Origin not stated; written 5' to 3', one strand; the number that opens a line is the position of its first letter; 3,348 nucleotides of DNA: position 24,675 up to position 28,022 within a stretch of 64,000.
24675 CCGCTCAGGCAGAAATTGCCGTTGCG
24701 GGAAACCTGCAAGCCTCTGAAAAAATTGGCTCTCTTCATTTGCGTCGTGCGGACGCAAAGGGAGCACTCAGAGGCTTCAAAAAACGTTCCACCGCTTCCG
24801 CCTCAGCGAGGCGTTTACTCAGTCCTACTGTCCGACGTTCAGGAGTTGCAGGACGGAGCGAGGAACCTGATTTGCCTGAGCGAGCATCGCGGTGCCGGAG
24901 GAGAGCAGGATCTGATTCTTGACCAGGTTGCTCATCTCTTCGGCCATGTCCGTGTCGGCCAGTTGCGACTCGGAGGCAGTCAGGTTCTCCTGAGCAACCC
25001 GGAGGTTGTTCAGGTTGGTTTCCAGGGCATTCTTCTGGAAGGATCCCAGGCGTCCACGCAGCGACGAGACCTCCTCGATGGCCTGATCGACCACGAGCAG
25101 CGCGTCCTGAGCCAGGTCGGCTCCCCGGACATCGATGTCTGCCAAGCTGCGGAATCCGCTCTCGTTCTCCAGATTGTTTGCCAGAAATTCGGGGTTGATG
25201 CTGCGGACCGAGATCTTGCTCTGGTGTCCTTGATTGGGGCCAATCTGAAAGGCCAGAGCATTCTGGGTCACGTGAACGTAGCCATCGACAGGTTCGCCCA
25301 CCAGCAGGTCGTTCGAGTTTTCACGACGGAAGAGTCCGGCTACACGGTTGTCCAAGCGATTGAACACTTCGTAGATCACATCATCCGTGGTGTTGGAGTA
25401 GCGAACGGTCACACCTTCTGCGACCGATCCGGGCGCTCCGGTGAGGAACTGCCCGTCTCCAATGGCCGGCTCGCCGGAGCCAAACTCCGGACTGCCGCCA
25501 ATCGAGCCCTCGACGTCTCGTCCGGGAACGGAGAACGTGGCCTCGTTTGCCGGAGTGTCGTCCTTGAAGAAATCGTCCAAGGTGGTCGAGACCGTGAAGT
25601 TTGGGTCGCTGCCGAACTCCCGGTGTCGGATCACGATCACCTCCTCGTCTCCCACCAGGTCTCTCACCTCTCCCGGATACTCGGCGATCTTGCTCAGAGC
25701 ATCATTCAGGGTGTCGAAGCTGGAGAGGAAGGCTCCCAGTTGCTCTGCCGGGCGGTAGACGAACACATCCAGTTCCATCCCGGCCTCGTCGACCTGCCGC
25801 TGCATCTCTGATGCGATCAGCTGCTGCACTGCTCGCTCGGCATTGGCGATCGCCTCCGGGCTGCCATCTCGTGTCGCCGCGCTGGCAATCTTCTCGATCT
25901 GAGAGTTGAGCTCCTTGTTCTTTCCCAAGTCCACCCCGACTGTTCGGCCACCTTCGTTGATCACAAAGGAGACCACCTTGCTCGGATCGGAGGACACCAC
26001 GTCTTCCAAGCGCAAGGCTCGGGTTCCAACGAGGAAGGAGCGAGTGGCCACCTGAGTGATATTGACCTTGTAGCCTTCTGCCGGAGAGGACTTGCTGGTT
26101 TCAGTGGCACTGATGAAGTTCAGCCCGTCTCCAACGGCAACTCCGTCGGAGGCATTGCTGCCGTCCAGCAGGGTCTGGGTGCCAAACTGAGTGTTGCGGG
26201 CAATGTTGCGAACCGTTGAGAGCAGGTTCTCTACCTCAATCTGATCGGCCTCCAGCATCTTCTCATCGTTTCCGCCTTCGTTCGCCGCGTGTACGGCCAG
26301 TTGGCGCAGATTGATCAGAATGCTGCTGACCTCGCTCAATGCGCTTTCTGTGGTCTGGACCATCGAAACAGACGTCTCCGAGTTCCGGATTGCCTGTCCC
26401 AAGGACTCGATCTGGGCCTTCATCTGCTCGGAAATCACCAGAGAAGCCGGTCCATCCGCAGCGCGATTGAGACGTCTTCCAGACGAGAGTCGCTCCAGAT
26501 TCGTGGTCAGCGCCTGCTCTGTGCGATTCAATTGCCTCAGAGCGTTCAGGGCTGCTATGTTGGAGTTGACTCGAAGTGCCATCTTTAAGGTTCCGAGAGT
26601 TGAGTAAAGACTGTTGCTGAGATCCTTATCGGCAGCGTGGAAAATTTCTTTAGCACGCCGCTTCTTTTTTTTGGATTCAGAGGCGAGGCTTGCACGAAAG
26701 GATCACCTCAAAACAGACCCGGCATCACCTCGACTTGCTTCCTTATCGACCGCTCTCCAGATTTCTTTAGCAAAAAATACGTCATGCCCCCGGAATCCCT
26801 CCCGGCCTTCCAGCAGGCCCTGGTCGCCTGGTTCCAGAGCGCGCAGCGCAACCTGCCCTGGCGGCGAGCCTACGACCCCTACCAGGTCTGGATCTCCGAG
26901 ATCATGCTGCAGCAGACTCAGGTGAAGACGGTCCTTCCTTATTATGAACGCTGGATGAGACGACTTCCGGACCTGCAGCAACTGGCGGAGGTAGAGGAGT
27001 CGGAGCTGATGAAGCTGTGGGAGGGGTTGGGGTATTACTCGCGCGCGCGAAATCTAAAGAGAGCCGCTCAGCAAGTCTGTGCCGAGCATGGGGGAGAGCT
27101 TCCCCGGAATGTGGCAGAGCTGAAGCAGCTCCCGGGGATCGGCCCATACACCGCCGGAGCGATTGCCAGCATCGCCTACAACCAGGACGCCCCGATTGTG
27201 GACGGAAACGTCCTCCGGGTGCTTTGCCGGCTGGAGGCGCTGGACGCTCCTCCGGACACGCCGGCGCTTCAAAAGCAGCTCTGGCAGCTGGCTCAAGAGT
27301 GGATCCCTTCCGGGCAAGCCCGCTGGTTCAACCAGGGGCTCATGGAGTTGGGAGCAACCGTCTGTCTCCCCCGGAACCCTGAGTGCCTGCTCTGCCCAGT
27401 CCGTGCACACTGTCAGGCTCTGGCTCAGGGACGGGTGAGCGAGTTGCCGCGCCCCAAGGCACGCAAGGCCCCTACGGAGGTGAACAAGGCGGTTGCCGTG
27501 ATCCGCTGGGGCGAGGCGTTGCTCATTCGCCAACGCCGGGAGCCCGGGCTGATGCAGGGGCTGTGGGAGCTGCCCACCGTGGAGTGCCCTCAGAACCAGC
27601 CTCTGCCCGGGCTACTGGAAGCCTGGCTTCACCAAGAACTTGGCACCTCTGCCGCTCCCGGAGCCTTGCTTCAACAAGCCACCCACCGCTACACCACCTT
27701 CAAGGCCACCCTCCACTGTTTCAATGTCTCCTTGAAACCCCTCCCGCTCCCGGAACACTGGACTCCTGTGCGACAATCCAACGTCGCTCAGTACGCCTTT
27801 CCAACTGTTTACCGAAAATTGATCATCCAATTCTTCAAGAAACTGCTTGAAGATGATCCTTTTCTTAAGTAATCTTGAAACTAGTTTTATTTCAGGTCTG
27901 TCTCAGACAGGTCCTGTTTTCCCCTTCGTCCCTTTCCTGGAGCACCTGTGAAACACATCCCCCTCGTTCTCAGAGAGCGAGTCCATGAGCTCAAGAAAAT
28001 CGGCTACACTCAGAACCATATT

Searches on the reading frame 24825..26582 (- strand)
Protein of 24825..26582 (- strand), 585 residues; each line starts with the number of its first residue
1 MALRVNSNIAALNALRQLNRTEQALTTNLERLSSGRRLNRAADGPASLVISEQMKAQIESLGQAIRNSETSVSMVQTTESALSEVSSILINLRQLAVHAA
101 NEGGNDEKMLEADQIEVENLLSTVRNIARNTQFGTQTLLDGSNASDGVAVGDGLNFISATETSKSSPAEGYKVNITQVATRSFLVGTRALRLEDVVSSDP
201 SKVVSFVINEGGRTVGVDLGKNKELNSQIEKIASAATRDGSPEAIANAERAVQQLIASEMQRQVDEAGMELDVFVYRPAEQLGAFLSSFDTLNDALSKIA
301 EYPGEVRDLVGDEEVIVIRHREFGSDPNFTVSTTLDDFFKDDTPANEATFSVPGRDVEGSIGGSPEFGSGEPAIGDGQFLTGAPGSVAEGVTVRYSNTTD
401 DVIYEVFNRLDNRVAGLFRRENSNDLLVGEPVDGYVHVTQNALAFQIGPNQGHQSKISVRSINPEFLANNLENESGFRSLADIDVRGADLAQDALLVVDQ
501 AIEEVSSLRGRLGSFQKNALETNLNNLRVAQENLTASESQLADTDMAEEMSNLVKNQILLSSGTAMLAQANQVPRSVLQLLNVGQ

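Call 43: search_protein_families(library=pfam, proteins=[window:24825-26582:-], max_evalue=0.01)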
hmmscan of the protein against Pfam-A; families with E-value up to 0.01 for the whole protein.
window:24825-26582:- (585 aa): 3 families
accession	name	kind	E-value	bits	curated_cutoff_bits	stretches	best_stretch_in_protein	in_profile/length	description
PF00669.25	Flagellin_N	-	3.2e-32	111.9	26.6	1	5-143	1-138/139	Bacterial flagellin N-terminal helical region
PF00700.27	Flagellin_C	-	2.5e-22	79.4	23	1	497-581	3-86/86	Bacterial flagellin C-terminal helical region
PF07586.16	HXXSHH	-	0.0072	16.4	30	0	375-548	62-217/307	Protein of unknown function (DUF1552)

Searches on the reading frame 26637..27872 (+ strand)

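Call 43: search_protein_families(library=pfam, proteins=[window:26637-27872:+], max_evalue=0.01)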
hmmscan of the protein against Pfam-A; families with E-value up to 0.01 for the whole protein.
window:26637-27872:+ (411 aa): 4 families
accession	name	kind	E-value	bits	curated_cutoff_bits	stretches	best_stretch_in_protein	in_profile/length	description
PF00730.31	HhH-GPD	-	4.9e-26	91.6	26.2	1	86-219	1-106/108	HhH-GPD superfamily base excision DNA repair protein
PF14815.12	NUDIX_4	-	1.5e-17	63.9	35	1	285-396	1-111/113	NUDIX domain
PF00633.29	HHH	-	6.6e-09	35.6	24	1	151-179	2-30/30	Helix-hairpin-helix motif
PF10576.14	EndIII_4Fe-2S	-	0.0057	17.4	20.5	0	243-259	1-17/17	Iron-sulfur binding domain of endonuclease III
